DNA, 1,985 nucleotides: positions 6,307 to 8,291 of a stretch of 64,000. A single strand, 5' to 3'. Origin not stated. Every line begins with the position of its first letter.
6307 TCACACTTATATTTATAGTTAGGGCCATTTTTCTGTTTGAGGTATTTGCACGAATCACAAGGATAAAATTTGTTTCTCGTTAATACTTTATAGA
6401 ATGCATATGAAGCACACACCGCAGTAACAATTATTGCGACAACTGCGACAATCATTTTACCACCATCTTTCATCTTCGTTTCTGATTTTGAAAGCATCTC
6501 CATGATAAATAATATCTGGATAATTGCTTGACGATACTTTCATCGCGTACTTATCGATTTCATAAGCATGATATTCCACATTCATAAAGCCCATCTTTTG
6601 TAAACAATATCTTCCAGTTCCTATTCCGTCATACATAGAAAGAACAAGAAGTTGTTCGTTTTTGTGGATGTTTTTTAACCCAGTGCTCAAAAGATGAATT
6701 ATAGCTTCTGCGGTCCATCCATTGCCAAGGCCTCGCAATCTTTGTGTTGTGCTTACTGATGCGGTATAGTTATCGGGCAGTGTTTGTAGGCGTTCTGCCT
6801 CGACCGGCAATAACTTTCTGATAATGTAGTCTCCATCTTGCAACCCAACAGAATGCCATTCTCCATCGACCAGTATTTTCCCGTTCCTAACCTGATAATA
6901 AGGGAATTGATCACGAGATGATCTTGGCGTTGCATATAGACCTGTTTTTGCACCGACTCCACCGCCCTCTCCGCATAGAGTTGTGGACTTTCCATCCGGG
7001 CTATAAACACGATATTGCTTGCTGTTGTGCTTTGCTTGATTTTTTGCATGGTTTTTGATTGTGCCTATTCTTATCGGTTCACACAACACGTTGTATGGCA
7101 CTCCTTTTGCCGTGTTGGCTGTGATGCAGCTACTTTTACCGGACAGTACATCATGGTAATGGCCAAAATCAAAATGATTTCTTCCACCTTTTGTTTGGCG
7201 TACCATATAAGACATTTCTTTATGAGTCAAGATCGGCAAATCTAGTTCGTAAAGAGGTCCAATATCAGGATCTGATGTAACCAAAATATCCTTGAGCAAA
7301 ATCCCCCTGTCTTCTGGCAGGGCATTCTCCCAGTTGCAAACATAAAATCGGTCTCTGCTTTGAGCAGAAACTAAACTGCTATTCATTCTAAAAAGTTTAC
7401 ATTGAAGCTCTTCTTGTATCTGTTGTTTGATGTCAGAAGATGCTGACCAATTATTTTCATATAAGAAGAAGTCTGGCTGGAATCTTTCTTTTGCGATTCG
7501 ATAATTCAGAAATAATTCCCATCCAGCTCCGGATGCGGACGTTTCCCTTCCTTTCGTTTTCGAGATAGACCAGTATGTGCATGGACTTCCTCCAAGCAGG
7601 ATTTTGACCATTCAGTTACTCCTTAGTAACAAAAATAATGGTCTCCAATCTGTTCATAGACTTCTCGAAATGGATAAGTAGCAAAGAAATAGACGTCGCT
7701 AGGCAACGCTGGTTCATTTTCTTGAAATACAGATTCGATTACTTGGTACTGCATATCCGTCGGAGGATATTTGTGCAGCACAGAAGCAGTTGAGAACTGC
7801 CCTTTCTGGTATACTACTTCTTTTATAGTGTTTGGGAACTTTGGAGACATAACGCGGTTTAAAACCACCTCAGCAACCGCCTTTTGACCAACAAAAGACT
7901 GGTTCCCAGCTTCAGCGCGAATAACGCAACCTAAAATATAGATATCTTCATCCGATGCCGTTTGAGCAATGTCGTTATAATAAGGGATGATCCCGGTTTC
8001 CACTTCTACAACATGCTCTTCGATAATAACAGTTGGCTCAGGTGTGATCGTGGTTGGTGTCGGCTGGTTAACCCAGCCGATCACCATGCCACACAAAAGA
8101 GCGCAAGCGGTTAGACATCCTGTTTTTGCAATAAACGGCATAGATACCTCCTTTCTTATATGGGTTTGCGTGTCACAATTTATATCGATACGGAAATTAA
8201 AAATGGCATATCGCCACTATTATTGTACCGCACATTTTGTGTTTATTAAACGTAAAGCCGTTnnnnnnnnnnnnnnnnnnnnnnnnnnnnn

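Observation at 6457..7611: Circularly permuted DNA C5-methyltransferase (motifs IV-VI-VIII-IX-X then I-II-III)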

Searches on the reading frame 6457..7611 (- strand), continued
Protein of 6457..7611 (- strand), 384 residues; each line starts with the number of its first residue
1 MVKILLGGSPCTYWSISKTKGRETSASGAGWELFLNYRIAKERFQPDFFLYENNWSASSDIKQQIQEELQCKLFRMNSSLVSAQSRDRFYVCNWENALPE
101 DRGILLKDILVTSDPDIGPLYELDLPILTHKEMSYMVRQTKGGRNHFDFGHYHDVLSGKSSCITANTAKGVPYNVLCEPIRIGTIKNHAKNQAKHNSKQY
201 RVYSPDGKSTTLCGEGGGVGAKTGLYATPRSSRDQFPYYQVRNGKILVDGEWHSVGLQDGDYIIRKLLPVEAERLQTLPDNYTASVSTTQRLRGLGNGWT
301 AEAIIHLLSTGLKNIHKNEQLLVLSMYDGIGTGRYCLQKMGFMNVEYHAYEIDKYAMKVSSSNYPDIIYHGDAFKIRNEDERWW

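Call 63: fold_search(model_id=the predicted structure, library=viral)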
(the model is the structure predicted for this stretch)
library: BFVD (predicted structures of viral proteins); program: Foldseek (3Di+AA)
matches with E <= 10: 397; with E <= 0.001: 27
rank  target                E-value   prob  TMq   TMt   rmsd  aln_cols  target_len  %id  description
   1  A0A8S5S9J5            5.3e-21  1.00  0.47  0.51  18.0       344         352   29  Cytosine specific methyltransferase [Phage sp. ctGns7]
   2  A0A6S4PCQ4            7.6e-15  1.00  0.50  0.41  10.8       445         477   22  DNA (cytosine-5-)-methyltransferase [uncultured phage_MedDCM-OCT-S42-C7]
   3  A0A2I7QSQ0            8.5e-11  1.00  0.46  0.68   7.1       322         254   16  (no name in the UniProt tables at hand)
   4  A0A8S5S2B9            1.2e-10  1.00  0.48  0.39  10.5       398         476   17  Cytosine-specific methyltransferase [Siphoviridae sp. ctCIv11]
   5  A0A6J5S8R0            4.3e-10  1.00  0.41  0.40   8.6       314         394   19  DNA (cytosine-5-)-methyltransferase [uncultured Caudovirales phage]
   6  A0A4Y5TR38            3.0e-07  1.00  0.45  0.51   6.7       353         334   17  (no name in the UniProt tables at hand)
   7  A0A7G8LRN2            3.6e-07  1.00  0.23  0.91   1.7        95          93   37  DNA (cytosine-5-)-methyltransferase (Fragment) [Bacteriophage sp.]
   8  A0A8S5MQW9            3.2e-06  1.00  0.27  0.25   2.7       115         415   39  Cytosine specific methyltransferase [Siphoviridae sp. ctA4S13]
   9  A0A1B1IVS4            7.4e-06  1.00  0.31  0.23  16.5       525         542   14  (no name in the UniProt tables at hand)
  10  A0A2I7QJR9            9.5e-06  0.99  0.28  0.23  18.6       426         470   15  (no name in the UniProt tables at hand)
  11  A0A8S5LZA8            2.2e-05  1.00  0.29  0.22  13.8       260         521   15  Cytosine specific methyltransferase [Podoviridae sp. ctDgT26]
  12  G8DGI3                2.4e-05  1.00  0.36  0.32  10.7       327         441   14  (no name in the UniProt tables at hand)
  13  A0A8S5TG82            5.8e-05  0.98  0.28  0.25  25.5       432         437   17  Cytosine specific methyltransferase [Siphoviridae sp. ctbgC51]
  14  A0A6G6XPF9            9.5e-05  1.00  0.39  0.35  17.6       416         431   14  (no name in the UniProt tables at hand)
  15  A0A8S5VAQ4            1.6e-04  1.00  0.27  0.42   6.1       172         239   16  Cytosine-specific methyltransferase [Siphoviridae sp. ct0vA12]
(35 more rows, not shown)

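Call 64: search_protein_representatives(protein=window:6460-7611:-)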
Query: 384 residues. Proteins with E-value up to 0.001 (for the whole library): 6328; up to 1e-10: 3483; up to 1e-30: 657. The best 150 are listed.
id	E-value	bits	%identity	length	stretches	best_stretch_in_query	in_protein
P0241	2.0e-126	438.8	63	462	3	199-380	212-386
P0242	3.7e-126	437.9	65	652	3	221-380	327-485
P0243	1.0e-115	403.6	54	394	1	1-378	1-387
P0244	1.9e-114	399.4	62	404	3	231-380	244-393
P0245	4.1e-111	388.4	63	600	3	260-379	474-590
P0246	3.4e-109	382.1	56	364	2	156-380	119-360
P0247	2.4e-108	379.3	54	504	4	238-381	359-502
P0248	1.6e-107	376.6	55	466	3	1-234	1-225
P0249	5.2e-107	374.9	56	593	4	235-380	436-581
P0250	1.2e-105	370.4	57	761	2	157-380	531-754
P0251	2.2e-104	366.2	57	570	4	232-380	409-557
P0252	8.1e-104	364.4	59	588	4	286-383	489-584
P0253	2.3e-102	359.6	52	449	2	187-380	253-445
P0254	2.4e-102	359.6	60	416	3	235-379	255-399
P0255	8.1e-101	354.5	54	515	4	196-383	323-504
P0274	6.4e-90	318.7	46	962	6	4-117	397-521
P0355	8.0e-59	216.3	40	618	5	263-377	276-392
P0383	6.1e-54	200.2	48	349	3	254-374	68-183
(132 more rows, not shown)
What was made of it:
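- Tried and rejected: The 657 hits at E<=1e-30 (call 64) cannot be read as clade size, because canonical relatives score through multi-stretch matches.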

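Call 67: list_cluster_members(proteins=[P0274, P0355, P0383, P0099, P0097])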
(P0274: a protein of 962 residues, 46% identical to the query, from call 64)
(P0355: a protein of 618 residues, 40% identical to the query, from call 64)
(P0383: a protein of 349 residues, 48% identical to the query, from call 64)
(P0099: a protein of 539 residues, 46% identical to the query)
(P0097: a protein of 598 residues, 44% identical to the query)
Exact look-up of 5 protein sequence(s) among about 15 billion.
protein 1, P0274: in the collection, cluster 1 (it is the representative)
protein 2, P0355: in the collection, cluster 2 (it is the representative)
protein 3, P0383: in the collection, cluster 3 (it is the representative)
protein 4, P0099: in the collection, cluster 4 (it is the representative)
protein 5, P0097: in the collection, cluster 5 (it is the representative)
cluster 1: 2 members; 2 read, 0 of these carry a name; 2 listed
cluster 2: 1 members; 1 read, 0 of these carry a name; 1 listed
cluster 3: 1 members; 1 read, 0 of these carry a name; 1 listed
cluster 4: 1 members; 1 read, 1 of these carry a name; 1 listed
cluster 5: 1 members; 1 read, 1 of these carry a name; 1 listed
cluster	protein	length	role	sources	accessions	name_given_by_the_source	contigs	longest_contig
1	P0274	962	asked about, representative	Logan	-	-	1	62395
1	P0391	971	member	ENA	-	-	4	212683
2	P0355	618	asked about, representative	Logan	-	-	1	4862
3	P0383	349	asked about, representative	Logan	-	-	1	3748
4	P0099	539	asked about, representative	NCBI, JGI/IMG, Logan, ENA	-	DNA (cytosine-5)-methyltransferase 3A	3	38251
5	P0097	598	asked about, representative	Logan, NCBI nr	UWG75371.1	MAG: C-5 cytosine-specific DNA methylase [Bacteriophage sp.]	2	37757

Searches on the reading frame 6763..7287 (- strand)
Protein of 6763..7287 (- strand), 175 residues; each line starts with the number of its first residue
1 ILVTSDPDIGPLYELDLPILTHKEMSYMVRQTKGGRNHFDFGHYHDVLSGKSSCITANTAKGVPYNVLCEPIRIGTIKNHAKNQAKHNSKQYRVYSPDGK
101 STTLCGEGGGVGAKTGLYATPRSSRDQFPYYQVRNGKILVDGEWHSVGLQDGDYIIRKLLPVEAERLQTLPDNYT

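Call 31: search_solved_structures(query=window:6763-7287:-, max_evalue=1, show_alignments=2)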
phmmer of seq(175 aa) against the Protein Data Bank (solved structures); distinct sequences matched with E-value up to 1: 10.
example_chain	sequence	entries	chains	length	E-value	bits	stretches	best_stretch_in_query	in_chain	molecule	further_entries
2i9k_A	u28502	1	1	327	0.7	13.2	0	91-129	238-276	Modification methylase HhaI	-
2zcj_A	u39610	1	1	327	0.71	13.2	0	91-129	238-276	Modification methylase HhaI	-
10mh_A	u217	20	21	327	0.71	13.2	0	91-129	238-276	PROTEIN (CYTOSINE-SPECIFIC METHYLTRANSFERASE HHAI) | HaeIII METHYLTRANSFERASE | Modification methylase HhaI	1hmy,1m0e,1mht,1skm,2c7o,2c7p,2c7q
2z6a_A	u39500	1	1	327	0.71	13.2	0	91-129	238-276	Modification methylase HhaI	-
2z6q_A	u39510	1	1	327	0.72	13.2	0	91-129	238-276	Modification methylase HhaI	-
2z6u_A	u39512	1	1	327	0.72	13.2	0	91-129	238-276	Modification methylase HhaI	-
2uyc_A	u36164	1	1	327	0.72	13.2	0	91-129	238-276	MODIFICATION METHYLASE HHAI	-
2uz4_A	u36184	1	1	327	0.72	13.2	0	91-129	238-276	MODIFICATION METHYLASE HHAI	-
2uyh_A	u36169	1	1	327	0.76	13.1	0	92-129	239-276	MODIFICATION METHYLASE HHAI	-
2cob_A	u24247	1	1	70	0.79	13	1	47-86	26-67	LCoR protein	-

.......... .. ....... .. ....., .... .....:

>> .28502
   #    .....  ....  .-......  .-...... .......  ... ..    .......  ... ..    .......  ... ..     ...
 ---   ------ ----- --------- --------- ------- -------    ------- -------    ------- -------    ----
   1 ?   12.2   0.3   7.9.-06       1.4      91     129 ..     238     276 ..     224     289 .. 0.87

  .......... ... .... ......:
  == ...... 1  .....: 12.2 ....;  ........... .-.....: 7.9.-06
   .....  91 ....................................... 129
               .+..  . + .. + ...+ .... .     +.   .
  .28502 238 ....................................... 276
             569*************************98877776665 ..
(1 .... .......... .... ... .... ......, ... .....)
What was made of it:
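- Tried and rejected: Only a marginal M.HhaI match was found (E 0.7 for the excised TRD; call 31).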

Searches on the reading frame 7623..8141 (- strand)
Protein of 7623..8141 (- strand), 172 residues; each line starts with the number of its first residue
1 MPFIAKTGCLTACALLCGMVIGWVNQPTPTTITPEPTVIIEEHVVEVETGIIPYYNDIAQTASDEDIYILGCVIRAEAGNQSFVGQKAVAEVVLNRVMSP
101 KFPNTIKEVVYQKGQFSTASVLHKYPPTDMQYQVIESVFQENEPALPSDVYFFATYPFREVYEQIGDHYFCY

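Call 20: search_protein_families(library=pfam, proteins=[window:7623-8141:-], max_evalue=0.001)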
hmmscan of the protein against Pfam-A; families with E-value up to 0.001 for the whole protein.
window:7623-8141:- (172 aa): 1 family
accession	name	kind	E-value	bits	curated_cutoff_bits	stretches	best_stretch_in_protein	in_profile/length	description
PF07486.17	Hydrolase_2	-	1.7e-18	67.5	27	1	81-171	2-100/100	Cell Wall Hydrolase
